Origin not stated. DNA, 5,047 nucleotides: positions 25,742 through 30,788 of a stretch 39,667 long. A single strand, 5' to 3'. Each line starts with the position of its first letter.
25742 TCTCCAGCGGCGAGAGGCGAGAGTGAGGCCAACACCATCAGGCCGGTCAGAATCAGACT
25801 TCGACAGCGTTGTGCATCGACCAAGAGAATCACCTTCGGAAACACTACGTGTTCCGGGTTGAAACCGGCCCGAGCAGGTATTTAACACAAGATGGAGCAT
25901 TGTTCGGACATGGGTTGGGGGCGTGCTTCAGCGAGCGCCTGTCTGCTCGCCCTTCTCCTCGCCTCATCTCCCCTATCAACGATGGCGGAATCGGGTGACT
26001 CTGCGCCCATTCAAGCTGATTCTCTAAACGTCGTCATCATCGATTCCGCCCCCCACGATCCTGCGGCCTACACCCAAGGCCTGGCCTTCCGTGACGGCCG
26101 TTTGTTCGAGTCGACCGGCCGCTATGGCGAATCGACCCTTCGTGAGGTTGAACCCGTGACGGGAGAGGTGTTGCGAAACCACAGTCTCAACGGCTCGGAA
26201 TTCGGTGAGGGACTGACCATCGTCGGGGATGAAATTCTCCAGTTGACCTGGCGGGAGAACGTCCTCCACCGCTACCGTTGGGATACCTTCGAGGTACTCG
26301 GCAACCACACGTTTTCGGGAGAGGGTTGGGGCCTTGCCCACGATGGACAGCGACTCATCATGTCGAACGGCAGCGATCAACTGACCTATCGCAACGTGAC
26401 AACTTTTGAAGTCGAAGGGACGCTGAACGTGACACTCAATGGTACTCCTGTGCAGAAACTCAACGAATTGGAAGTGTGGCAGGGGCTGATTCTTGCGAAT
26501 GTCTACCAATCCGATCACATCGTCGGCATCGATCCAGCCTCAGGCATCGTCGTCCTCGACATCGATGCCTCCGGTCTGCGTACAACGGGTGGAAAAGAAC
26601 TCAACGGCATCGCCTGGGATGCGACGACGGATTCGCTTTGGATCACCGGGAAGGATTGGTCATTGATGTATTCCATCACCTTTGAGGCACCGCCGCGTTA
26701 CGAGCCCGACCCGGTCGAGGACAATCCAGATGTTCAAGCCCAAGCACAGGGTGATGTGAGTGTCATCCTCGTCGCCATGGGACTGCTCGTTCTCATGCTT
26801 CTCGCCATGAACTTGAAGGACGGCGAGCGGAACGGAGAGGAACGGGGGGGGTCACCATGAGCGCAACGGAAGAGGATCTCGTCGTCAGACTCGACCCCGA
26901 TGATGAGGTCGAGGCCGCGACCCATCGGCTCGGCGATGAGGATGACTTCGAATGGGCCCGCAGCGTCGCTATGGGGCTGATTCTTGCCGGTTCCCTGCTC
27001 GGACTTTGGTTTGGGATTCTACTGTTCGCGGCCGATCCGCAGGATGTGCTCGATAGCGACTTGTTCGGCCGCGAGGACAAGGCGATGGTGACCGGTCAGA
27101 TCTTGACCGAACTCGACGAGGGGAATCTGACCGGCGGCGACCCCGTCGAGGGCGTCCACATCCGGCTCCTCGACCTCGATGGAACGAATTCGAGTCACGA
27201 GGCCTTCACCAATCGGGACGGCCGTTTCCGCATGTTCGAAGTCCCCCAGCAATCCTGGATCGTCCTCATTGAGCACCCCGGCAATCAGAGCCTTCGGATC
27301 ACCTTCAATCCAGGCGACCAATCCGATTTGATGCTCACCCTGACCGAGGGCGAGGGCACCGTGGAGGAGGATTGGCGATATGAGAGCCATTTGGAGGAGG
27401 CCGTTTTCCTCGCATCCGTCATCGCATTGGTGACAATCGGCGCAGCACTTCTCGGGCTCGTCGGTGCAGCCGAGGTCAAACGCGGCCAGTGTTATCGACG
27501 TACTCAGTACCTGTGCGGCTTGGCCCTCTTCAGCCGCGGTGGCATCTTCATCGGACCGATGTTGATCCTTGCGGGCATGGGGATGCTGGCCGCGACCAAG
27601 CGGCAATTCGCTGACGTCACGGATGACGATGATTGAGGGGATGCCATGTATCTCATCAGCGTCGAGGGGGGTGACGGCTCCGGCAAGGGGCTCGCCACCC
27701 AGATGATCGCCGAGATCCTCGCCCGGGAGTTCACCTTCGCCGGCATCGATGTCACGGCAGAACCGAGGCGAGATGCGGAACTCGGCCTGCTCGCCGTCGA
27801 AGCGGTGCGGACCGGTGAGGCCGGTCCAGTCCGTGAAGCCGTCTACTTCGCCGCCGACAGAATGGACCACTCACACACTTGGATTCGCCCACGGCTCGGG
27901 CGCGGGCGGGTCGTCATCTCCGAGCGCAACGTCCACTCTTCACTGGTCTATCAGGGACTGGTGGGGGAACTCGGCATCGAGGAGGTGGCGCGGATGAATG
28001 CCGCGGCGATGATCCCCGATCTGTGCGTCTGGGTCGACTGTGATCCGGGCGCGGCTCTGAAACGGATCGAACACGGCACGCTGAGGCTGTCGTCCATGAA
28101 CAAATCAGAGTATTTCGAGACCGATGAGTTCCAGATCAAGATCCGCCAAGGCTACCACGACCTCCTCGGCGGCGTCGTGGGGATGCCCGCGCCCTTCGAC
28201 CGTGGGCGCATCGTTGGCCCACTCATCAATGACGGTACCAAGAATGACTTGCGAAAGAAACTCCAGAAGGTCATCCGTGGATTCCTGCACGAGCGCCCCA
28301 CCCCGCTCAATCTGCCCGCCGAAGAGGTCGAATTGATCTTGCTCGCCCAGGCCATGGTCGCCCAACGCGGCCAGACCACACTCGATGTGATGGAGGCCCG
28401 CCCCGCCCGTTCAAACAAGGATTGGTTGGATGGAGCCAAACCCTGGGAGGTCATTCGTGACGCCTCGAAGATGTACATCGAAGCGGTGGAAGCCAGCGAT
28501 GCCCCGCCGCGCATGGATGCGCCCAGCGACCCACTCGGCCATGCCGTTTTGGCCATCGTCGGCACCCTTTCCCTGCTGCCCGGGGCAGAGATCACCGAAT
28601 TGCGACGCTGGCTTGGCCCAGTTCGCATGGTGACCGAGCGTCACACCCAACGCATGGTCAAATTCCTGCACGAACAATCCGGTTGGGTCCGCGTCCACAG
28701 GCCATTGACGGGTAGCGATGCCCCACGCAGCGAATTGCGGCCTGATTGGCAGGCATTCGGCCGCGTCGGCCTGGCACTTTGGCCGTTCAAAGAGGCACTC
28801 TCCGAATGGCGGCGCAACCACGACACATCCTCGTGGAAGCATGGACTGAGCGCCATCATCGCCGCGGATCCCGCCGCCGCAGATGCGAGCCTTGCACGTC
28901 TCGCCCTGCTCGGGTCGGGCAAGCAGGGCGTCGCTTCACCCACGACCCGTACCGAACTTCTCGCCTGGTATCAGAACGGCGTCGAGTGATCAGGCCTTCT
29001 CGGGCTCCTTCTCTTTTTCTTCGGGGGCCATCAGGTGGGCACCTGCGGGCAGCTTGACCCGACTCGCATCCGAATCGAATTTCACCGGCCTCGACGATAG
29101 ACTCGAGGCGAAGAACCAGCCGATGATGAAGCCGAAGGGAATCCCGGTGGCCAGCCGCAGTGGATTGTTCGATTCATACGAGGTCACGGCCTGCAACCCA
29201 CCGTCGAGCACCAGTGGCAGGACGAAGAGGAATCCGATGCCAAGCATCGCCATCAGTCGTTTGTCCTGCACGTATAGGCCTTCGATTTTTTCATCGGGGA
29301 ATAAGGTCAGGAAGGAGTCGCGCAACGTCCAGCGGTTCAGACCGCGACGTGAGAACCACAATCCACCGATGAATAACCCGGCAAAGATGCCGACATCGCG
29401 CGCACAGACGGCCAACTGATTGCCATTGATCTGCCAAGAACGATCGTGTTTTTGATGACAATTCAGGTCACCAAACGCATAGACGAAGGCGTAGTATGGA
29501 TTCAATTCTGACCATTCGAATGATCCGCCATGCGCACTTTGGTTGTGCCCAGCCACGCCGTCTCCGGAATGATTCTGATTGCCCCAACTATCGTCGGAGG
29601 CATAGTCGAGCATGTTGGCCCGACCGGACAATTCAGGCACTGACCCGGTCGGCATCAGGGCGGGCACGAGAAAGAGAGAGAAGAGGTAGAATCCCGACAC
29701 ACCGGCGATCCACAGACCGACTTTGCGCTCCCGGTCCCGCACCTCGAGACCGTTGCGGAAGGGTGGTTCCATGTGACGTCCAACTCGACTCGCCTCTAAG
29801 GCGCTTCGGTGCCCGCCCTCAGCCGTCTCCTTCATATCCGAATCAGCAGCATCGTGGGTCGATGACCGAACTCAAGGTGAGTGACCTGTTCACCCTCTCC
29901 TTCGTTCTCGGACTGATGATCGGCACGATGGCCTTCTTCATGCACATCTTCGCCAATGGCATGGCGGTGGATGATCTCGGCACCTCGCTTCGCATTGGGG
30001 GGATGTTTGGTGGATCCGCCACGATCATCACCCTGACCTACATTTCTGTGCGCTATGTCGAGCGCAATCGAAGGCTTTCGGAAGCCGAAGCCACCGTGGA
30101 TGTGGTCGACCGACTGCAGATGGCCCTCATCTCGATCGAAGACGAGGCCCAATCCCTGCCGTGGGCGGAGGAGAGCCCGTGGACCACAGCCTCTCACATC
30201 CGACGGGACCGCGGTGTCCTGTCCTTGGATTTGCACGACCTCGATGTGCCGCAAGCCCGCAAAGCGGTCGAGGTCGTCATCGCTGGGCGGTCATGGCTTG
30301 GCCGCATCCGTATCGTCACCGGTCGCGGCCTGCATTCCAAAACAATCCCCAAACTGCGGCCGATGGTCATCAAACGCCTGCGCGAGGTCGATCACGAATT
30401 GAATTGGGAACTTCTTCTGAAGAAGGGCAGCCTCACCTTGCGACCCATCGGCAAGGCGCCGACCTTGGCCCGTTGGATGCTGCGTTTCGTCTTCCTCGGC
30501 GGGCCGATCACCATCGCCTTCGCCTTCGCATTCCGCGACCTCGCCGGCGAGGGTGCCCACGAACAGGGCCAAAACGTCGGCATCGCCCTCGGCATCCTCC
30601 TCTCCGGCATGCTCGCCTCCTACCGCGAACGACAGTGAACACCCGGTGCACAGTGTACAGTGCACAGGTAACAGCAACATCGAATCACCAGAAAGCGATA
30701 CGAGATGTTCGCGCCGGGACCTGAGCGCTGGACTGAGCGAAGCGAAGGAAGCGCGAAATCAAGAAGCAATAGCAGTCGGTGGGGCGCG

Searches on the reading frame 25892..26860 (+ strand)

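Call 7: search_protein_families(library=pfam, proteins=[window:25892-26860:+])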
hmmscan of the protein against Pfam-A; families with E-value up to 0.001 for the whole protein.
window:25892-26860:+ (322 aa): 1 family
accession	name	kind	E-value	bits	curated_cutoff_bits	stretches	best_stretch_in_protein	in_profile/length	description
PF05096.18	Glu_cyclase_2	-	1.1e-79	267.8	22.3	1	30-264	10-249/249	Glutamine cyclotransferase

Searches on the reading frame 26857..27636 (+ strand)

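Call 7: search_protein_families(library=pfam, proteins=[window:26857-27636:+])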
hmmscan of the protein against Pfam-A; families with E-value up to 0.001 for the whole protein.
window:26857-27636:+ (259 aa): 2 families
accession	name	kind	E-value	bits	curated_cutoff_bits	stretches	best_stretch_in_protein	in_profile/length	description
PF13620.12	CarboxypepD_reg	-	1e-07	32.6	32.3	1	93-163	10-82/82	Carboxypeptidase regulatory-like domain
PF07210.18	DUF1416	-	0.00035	20.9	23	1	92-145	28-80/97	Protein of unknown function (DUF1416)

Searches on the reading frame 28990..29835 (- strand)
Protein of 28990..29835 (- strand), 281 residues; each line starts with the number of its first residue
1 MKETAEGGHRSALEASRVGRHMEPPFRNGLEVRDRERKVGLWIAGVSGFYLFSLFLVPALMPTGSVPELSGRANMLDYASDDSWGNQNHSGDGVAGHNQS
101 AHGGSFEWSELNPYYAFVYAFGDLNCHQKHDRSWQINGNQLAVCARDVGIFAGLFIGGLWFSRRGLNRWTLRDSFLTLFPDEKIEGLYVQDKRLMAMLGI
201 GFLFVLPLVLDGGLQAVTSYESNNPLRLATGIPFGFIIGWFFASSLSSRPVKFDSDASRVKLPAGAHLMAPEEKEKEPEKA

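Call 7: search_protein_families(library=pfam, proteins=[window:28990-29835:-])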
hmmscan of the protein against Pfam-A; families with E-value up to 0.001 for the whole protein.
window:28990-29835:- (281 aa): 1 family
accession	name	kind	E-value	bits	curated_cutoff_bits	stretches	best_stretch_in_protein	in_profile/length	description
PF09858.14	DUF2085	-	2e-22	79.9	25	1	126-240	1-89/90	Predicted membrane protein (DUF2085)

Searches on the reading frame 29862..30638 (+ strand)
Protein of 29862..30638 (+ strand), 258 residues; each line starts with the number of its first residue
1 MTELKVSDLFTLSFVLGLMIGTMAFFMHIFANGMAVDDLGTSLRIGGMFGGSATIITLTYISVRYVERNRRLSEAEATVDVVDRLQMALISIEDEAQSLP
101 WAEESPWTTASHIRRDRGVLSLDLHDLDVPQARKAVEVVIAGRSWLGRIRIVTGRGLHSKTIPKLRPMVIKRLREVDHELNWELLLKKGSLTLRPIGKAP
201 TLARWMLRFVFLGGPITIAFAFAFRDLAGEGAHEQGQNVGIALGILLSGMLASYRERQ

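Call 27: find_encoding_contigs(protein=window:29862-30638:+, flank=1500, max_places=10)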
Protein window:29862-30638:+ (258 aa): 21 contigs read that carry it; 6 places shown.
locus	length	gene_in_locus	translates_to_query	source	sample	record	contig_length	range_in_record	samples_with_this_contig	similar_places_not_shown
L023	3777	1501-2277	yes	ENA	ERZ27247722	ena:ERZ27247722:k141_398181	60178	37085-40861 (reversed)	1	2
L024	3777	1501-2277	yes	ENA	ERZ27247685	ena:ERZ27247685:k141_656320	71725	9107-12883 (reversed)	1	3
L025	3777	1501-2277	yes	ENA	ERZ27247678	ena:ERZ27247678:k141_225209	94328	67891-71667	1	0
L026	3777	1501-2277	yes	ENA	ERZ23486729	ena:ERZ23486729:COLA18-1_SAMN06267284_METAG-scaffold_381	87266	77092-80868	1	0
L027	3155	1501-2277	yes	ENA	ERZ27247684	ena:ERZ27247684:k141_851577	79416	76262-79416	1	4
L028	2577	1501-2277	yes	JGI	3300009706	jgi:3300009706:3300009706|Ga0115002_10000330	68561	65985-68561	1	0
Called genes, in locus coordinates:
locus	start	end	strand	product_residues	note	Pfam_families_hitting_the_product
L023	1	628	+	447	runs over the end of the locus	PF02223:Thymidylate_kin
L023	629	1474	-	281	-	PF09858:DUF2085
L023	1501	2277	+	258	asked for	-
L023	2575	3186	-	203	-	PF09335:VTT_dom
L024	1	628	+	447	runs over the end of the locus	PF02223:Thymidylate_kin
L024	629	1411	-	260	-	PF09858:DUF2085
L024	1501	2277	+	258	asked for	-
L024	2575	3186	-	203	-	PF09335:VTT_dom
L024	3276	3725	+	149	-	PF17146:PIN_6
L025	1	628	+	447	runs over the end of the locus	PF02223:Thymidylate_kin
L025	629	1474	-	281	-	PF09858:DUF2085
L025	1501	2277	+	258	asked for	-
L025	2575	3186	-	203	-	PF09335:VTT_dom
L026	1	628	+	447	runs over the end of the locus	PF02223:Thymidylate_kin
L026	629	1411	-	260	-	PF09858:DUF2085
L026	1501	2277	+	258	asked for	-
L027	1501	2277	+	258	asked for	-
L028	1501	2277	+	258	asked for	-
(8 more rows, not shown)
